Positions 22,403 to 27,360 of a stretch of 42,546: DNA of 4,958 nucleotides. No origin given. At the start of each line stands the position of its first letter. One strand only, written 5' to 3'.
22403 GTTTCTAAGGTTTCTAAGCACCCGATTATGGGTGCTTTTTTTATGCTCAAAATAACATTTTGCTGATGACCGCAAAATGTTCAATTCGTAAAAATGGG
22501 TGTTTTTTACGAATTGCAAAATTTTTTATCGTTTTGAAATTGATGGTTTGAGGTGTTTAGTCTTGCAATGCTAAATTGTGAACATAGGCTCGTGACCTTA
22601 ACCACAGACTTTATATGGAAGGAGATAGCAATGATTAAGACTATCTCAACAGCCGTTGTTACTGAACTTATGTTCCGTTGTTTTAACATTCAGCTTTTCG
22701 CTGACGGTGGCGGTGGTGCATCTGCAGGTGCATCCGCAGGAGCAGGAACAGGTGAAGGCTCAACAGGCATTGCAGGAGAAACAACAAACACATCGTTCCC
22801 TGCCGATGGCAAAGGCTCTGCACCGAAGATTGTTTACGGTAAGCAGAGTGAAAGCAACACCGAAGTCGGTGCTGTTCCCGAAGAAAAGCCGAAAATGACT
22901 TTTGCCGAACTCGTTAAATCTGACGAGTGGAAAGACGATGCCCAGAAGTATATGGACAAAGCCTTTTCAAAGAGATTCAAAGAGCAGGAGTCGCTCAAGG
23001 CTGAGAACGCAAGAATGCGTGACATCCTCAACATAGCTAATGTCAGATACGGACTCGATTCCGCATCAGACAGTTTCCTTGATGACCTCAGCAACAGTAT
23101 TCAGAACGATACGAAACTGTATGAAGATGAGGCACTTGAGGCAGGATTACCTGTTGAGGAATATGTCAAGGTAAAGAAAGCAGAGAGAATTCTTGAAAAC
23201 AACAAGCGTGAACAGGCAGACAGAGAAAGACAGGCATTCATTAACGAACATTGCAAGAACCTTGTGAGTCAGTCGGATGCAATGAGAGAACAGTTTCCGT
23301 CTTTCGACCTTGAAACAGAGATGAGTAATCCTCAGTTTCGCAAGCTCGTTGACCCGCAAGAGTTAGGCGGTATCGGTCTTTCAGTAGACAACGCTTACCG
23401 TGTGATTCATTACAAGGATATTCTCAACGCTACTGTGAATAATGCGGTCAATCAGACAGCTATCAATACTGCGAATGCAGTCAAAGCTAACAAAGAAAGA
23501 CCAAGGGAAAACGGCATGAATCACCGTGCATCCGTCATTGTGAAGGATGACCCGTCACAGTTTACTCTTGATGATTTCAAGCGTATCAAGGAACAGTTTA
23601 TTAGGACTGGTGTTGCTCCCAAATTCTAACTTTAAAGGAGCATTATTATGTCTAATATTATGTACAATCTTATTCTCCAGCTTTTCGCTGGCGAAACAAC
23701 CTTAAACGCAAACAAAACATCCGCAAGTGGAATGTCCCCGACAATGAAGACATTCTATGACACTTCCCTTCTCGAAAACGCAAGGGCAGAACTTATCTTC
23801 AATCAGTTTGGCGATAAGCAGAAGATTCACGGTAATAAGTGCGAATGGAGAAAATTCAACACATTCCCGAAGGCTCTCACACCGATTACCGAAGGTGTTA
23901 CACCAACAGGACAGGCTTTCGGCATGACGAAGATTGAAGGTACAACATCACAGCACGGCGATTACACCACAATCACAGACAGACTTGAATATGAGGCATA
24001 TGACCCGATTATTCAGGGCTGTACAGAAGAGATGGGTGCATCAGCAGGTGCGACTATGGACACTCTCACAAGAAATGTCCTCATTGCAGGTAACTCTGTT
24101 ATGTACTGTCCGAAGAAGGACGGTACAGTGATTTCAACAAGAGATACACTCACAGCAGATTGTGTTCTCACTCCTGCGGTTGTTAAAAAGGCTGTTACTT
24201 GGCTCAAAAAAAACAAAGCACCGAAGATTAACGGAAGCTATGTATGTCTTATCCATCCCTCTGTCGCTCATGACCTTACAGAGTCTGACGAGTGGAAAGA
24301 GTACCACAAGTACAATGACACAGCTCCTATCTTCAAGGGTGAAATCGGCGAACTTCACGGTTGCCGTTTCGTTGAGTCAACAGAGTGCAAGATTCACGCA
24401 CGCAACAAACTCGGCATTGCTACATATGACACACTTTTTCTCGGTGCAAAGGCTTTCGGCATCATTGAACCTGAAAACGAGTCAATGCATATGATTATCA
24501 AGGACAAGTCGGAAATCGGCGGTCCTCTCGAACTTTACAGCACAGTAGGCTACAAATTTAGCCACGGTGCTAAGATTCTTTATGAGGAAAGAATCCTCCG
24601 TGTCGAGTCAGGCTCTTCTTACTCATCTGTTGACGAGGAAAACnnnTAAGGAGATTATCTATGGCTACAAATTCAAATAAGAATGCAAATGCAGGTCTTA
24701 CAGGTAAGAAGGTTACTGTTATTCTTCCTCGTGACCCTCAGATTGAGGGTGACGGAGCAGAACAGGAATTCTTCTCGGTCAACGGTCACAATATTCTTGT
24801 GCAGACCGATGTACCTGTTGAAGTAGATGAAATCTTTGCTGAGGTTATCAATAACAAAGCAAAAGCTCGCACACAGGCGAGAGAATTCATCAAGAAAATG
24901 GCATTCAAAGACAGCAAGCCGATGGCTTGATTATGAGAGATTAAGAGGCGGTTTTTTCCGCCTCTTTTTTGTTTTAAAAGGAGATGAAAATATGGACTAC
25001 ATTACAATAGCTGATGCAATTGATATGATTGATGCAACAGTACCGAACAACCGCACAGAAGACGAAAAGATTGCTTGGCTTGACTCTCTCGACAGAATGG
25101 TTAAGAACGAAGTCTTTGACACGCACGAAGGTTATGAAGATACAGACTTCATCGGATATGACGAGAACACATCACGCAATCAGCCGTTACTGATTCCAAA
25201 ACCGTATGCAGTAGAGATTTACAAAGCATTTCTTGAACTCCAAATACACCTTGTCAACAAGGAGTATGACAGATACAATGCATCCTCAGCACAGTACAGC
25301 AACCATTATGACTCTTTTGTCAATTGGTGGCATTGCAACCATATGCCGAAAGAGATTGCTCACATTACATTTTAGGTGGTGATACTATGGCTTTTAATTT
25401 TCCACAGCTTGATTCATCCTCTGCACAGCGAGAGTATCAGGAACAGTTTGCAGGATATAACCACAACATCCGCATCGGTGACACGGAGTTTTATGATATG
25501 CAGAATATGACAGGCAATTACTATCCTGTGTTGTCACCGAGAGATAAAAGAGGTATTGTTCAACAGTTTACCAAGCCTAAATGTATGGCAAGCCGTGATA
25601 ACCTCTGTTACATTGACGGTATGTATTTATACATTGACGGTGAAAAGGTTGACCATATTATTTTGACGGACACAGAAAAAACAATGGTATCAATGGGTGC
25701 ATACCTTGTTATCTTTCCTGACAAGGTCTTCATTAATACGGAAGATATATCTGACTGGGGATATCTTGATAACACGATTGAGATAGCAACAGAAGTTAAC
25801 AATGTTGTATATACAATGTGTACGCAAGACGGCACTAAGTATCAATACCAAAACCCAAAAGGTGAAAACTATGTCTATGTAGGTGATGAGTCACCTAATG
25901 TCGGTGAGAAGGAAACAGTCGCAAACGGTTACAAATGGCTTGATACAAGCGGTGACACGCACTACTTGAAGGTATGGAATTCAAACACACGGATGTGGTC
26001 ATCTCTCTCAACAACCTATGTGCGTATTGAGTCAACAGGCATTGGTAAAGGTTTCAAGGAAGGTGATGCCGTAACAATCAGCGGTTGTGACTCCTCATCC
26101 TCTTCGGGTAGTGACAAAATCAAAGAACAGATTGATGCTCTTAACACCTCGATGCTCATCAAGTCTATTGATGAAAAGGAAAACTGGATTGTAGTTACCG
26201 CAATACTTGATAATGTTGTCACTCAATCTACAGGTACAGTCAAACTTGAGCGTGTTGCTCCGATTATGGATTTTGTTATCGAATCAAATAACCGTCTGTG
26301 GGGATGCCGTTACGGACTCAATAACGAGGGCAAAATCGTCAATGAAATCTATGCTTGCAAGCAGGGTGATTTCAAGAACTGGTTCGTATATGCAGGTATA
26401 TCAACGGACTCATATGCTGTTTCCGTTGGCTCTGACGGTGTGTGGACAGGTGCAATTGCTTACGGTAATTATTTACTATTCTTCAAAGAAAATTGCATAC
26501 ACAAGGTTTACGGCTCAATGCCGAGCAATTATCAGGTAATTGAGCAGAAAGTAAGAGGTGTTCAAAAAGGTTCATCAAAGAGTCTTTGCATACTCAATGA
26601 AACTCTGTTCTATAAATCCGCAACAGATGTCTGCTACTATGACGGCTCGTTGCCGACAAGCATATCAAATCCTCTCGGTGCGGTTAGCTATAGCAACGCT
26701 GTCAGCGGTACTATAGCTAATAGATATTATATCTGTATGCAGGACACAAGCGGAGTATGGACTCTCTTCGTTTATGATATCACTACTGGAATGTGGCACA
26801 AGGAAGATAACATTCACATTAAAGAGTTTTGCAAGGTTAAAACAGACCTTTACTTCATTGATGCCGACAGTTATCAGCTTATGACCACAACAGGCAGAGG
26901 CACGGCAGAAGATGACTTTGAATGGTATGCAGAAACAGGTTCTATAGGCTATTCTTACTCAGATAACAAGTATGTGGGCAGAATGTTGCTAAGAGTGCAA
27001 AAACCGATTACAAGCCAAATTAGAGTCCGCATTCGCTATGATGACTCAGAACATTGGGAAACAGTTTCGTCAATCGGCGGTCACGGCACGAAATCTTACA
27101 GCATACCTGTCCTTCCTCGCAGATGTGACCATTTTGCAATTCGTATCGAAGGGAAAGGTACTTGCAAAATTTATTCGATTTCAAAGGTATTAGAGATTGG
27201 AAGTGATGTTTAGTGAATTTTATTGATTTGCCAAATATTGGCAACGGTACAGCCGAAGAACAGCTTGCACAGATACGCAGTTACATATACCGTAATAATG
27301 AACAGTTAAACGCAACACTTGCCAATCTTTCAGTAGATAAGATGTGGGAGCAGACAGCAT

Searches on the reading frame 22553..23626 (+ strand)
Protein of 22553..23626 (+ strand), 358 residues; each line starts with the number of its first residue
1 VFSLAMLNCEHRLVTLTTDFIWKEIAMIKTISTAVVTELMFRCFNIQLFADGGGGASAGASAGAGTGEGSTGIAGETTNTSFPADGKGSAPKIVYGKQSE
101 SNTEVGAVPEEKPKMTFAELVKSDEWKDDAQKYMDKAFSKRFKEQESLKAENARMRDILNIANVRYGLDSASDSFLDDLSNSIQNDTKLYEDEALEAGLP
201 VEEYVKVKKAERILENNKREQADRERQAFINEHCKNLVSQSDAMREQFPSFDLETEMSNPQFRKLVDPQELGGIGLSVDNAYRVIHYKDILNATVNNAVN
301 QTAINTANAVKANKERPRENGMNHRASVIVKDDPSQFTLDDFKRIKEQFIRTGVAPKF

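Call 9: search_protein_families(library=phrogs, proteins=[window:22553-23626:+], max_evalue=0.001)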
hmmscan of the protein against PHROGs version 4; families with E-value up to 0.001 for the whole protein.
window:22553-23626:+ (358 aa): 1 family
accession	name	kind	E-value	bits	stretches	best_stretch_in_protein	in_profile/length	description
phrog_13908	-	unknown function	4.4e-51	174.9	1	44-347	4-282/294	-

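Call 10: search_protein_families(library=pfam, proteins=[window:22553-23626:+], max_evalue=0.05)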
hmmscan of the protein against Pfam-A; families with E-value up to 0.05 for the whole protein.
window:22553-23626:+ (358 aa): 0 families

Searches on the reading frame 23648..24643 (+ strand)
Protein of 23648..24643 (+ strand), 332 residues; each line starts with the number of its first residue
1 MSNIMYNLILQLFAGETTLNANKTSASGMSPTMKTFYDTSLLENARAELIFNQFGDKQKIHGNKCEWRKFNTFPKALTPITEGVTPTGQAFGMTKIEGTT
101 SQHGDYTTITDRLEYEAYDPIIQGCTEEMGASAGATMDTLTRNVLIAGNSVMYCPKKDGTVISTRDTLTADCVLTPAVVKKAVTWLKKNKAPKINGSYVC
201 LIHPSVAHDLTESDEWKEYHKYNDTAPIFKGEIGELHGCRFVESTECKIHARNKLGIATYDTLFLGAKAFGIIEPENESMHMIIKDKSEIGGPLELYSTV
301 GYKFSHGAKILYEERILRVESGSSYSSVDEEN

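Call 9: search_protein_families(library=phrogs, proteins=[window:23648-24643:+], max_evalue=0.001)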
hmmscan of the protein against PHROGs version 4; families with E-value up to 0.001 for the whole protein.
window:23648-24643:+ (332 aa): 2 families
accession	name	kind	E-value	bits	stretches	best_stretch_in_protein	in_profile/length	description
phrog_1357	-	head and packaging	4.9e-67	227.4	1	9-329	9-352/356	major head protein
phrog_334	-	head and packaging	0.00019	21.6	1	164-243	179-278/381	major head protein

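Call 10: search_protein_families(library=pfam, proteins=[window:23648-24643:+], max_evalue=0.05)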
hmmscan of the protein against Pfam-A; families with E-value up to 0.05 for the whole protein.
window:23648-24643:+ (332 aa): 2 families
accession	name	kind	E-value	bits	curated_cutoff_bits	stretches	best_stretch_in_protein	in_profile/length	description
PF13252.12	Phage_capsid_3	-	5.6e-07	29.3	23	1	186-249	209-278/376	Phage capsid protein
PF25209.1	Phage_capsid_4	-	0.002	18.9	27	1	73-212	50-167/262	Phage capsid protein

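Call 12: search_dna_similar(query=window:23648-24643:+, collection=phages, mode=protein, max_rows=25)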
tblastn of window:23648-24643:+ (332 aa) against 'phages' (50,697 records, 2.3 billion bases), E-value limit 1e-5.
Records with a match: 78; places in all: 78; records where one place covers at least 80% of the query: 60.
Best place of each record, by identity: <60% 78.
By first word of the organism name: Streptomyces 35; Bacillus 15; Bacteriophage 11; Alteromonas 5; Caudoviricetes 3; Paenibacillus 2; Caudovirales 2; Pseudoalteromonas 1; Bacteroides 1; Stenotrophomonas 1; and 2 more.
By host as written in the record: - 16; Streptomyces griseus ATCC 10137 10; Streptomyces scabiei RL-34 7; Bacillus megaterium 6; Streptomyces lividans JI 1326 6; Bacillus megaterium Km 5; Alteromonas macleodii str. 'Balearic Sea AD45' 5; Streptomyces viridochromogenes DSM40736 4; and 14 more.
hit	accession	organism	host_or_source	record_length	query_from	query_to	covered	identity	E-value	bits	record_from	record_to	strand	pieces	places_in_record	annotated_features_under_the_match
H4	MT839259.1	Bacteriophage sp.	human fecal samples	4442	1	332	100%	51.2%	1e-100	328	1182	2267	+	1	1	record has no annotation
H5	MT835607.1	Bacteriophage sp.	human fecal samples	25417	29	332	92%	50.3%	7e-94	310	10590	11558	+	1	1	record has no annotation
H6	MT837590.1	Bacteriophage sp.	human fecal samples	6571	10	332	95%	45.7%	7e-63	287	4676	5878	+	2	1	record has no annotation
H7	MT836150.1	Bacteriophage sp.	human fecal samples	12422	11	327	95%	40.9%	3e-68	237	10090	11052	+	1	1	record has no annotation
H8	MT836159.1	Bacteriophage sp.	human fecal samples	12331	5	326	97%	39.9%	5e-66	230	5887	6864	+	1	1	record has no annotation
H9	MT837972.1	Bacteriophage sp.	human fecal samples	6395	5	326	97%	39.6%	3e-65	228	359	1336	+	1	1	record has no annotation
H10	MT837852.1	Bacteriophage sp.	human fecal samples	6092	7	320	95%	38.7%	2e-63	223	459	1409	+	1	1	record has no annotation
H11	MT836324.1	Bacteriophage sp.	human fecal samples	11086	7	320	95%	38.7%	4e-62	219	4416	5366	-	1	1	record has no annotation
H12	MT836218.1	Bacteriophage sp.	human fecal samples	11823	10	332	97%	35.1%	4e-63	222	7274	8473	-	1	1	record has no annotation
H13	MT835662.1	Bacteriophage sp.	human fecal samples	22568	10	323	95%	34.9%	8e-58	206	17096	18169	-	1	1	record has no annotation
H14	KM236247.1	Bacillus phage Pascal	Bacillus megaterium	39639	22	324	91%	31.4%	2e-41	159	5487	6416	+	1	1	capsid protein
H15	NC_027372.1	Bacillus phage Pascal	Bacillus megaterium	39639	22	324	91%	31.4%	2e-41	159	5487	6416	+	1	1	major head protein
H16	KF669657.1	Bacillus phage poppyseed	Bacillus megaterium Km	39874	36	324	87%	32.6%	1e-40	157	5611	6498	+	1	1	capsid protein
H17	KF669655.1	Bacillus phage Page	Bacillus megaterium Km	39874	36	324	87%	32.6%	1e-40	157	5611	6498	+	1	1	hypothetical protein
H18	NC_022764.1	Bacillus phage Page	Bacillus megaterium Km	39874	36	324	87%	32.6%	1e-40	157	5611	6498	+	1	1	major head protein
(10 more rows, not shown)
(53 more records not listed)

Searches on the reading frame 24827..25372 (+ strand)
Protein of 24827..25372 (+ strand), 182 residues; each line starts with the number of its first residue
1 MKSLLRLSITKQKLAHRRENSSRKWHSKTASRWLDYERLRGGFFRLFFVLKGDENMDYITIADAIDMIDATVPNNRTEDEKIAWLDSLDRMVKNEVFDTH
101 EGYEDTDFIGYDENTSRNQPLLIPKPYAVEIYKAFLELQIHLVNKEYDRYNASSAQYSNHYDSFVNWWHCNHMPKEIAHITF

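Call 9: search_protein_families(library=phrogs, proteins=[window:24827-25372:+], max_evalue=0.001)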
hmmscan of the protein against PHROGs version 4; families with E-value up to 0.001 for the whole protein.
window:24827-25372:+ (182 aa): 1 family
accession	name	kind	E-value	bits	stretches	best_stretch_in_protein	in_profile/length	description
phrog_12105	-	unknown function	1.3e-32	113.7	1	60-180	2-121/123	-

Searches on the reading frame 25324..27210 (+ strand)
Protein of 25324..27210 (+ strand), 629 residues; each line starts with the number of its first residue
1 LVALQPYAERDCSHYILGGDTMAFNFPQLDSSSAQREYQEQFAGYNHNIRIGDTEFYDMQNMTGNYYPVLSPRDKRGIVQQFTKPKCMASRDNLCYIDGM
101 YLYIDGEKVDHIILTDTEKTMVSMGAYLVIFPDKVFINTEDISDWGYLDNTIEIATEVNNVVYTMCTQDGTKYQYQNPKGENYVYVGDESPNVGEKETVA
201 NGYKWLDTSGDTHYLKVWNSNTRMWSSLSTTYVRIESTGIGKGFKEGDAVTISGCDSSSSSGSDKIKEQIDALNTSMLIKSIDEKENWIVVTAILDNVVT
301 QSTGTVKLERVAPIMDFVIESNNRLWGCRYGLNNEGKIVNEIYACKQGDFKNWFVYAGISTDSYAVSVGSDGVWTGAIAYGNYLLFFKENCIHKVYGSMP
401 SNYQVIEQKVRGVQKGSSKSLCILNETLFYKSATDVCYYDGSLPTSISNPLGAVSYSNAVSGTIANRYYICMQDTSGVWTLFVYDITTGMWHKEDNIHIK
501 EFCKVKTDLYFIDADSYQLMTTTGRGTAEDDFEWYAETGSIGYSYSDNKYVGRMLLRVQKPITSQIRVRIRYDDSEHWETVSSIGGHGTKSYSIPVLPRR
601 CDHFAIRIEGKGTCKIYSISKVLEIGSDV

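Call 9: search_protein_families(library=phrogs, proteins=[window:25324-27210:+], max_evalue=0.001)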
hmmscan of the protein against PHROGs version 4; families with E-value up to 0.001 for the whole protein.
window:25324-27210:+ (629 aa): 1 family
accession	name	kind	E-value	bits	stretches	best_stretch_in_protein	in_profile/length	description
phrog_511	-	head and packaging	6.2e-64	217.7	2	101-628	413-860/862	internal virion protein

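Call 10: search_protein_families(library=pfam, proteins=[window:25324-27210:+], max_evalue=0.05)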
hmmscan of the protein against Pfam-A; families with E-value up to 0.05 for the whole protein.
window:25324-27210:+ (629 aa): 0 families

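Call 72: search_solved_structures(query=window:25324-27210:+, max_evalue=0.01)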
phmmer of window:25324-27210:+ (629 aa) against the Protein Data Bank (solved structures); distinct sequences matched with E-value up to 0.01: 0.
